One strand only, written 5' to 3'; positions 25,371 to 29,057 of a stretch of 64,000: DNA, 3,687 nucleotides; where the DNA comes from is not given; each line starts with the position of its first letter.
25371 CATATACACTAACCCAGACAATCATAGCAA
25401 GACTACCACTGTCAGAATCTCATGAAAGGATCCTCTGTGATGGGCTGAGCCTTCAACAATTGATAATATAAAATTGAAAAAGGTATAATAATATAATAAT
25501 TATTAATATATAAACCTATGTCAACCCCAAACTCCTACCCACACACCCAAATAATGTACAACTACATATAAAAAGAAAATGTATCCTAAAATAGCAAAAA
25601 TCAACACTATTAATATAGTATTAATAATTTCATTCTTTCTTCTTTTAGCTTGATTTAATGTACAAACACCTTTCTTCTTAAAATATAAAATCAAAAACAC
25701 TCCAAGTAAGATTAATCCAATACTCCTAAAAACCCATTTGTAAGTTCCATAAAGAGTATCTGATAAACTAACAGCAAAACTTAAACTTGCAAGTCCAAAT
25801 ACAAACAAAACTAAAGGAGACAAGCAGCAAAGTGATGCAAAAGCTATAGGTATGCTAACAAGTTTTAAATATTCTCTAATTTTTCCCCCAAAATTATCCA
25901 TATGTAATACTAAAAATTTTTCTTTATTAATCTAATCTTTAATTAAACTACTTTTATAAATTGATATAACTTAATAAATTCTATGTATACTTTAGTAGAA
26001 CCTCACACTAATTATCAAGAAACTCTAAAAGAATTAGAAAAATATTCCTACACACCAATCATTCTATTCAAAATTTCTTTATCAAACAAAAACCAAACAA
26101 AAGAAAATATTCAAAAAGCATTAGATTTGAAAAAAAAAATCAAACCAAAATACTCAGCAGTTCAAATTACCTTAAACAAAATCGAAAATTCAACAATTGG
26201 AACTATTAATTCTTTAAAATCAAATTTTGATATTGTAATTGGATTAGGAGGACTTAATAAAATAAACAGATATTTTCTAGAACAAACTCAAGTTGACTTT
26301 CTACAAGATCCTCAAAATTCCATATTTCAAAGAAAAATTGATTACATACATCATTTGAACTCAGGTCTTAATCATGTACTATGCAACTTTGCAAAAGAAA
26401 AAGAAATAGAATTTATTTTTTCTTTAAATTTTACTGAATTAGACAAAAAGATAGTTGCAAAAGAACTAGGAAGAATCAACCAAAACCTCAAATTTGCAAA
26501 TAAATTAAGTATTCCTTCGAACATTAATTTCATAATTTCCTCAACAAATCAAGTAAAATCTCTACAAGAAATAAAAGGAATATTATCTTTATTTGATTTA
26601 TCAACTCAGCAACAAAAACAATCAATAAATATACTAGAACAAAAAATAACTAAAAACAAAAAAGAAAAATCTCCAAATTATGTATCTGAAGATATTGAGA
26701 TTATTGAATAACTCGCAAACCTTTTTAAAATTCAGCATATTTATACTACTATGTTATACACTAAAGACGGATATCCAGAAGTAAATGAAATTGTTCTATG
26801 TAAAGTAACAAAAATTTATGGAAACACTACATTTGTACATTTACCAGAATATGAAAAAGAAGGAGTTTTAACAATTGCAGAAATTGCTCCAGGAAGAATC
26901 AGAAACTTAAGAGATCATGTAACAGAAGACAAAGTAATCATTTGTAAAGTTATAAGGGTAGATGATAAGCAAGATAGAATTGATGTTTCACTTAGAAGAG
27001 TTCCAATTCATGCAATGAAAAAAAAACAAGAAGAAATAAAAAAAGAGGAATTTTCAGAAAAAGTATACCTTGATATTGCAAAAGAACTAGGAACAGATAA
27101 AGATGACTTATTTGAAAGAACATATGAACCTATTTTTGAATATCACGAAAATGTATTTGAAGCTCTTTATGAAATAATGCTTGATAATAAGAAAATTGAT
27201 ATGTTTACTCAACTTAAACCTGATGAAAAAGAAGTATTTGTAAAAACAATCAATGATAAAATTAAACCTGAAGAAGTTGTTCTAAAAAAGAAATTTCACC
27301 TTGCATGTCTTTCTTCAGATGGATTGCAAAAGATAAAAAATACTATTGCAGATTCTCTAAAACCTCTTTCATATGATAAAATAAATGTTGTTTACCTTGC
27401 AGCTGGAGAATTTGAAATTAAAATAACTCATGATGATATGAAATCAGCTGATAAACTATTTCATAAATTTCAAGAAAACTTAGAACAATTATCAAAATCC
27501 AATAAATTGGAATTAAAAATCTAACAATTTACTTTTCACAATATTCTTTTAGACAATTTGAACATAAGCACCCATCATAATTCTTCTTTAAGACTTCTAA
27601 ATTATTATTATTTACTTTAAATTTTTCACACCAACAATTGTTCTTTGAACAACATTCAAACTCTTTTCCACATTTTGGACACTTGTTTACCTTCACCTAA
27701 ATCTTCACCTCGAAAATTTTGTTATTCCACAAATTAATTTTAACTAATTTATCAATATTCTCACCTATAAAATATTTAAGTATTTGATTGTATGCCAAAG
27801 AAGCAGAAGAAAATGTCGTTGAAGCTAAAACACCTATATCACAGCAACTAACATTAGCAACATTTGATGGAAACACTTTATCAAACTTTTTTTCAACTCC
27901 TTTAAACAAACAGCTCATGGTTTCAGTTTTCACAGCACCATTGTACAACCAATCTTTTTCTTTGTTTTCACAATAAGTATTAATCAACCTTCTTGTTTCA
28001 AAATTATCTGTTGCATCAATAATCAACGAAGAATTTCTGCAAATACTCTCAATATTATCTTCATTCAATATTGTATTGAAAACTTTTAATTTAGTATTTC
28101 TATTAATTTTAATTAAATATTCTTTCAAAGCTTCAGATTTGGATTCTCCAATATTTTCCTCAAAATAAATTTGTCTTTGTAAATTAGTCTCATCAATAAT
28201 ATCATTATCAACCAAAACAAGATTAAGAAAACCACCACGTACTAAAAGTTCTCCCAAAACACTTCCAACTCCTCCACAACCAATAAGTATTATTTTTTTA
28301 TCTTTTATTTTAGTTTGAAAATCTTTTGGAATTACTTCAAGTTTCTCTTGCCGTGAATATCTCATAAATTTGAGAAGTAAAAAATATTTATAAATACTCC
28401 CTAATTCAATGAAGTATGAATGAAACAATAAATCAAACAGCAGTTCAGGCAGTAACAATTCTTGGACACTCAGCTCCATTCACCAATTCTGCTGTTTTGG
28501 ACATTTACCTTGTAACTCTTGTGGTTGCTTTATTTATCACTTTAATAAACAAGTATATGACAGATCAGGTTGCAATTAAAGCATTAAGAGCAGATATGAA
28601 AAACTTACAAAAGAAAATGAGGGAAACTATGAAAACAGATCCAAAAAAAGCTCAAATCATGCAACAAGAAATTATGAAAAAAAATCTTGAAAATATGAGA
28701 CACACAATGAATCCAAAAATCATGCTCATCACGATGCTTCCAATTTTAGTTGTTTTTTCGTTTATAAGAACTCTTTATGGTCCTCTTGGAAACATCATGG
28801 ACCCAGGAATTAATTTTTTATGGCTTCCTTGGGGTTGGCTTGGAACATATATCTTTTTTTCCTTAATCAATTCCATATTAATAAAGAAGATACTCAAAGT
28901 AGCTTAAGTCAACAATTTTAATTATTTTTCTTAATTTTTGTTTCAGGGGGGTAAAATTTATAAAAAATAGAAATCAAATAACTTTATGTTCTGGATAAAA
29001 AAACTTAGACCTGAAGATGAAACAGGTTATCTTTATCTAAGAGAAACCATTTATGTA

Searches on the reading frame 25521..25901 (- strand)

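Call 56: search_protein_families(library=pfam, proteins=[window:25521-25901:-], max_evalue=0.001)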
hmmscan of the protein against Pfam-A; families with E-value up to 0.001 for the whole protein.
window:25521-25901:- (126 aa): 1 family
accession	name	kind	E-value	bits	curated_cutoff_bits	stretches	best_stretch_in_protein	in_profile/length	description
PF02411.20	MerT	-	0.00067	20.1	32.9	0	20-111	19-112/116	MerT mercuric transport protein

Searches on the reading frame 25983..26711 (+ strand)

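Call 56: search_protein_families(library=pfam, proteins=[window:25983-26711:+], max_evalue=0.001)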
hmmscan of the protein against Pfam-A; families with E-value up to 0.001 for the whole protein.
window:25983-26711:+ (242 aa): 1 family
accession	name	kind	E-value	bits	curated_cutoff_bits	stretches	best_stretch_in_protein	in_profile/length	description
PF01876.22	RNase_P_p30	-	1.3e-08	35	35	1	12-215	16-211/214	RNase P subunit p30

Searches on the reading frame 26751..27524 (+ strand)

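Call 56: search_protein_families(library=pfam, proteins=[window:26751-27524:+], max_evalue=0.001)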
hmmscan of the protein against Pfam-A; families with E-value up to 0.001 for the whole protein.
window:26751-27524:+ (257 aa): 2 families
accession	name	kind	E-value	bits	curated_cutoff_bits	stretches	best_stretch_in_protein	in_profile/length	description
PF07541.17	EIF_2_alpha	-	8.3e-12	45.6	22.8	1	121-229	2-113/114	Eukaryotic translation initiation factor 2 alpha subunit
PF00575.29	S1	-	1.2e-05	26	22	1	8-82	1-74/74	S1 RNA binding domain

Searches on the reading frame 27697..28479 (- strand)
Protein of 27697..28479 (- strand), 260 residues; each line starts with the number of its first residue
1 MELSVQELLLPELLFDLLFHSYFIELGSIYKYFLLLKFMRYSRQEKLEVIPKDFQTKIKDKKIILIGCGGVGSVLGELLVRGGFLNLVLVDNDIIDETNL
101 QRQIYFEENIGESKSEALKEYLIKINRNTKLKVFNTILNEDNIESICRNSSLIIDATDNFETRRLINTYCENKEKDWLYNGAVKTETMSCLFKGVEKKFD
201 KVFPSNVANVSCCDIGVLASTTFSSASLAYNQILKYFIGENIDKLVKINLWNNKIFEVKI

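Call 56: search_protein_families(library=pfam, proteins=[window:27697-28479:-], max_evalue=0.001)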
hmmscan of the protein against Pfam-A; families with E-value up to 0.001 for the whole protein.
window:27697-28479:- (260 aa): 1 family
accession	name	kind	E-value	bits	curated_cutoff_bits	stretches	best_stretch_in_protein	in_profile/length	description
PF00899.27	ThiF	-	9.6e-49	166.1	28.1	1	41-259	1-228/238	ThiF family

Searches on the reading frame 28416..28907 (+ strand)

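Call 57: search_protein_families(library=pfam, proteins=[window:28416-28907:+], max_evalue=0.0001)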
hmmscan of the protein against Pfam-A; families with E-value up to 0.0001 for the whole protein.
window:28416-28907:+ (163 aa): 2 families
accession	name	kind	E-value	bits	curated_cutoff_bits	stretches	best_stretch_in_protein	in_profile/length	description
PF02096.25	60KD_IMP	-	2e-05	25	35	1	30-126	5-89/163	60Kd inner membrane protein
PF01956.21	EMC3_TMCO1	-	2e-05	24.9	27.1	0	26-121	11-112/169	Integral membrane protein EMC3/TMCO1-like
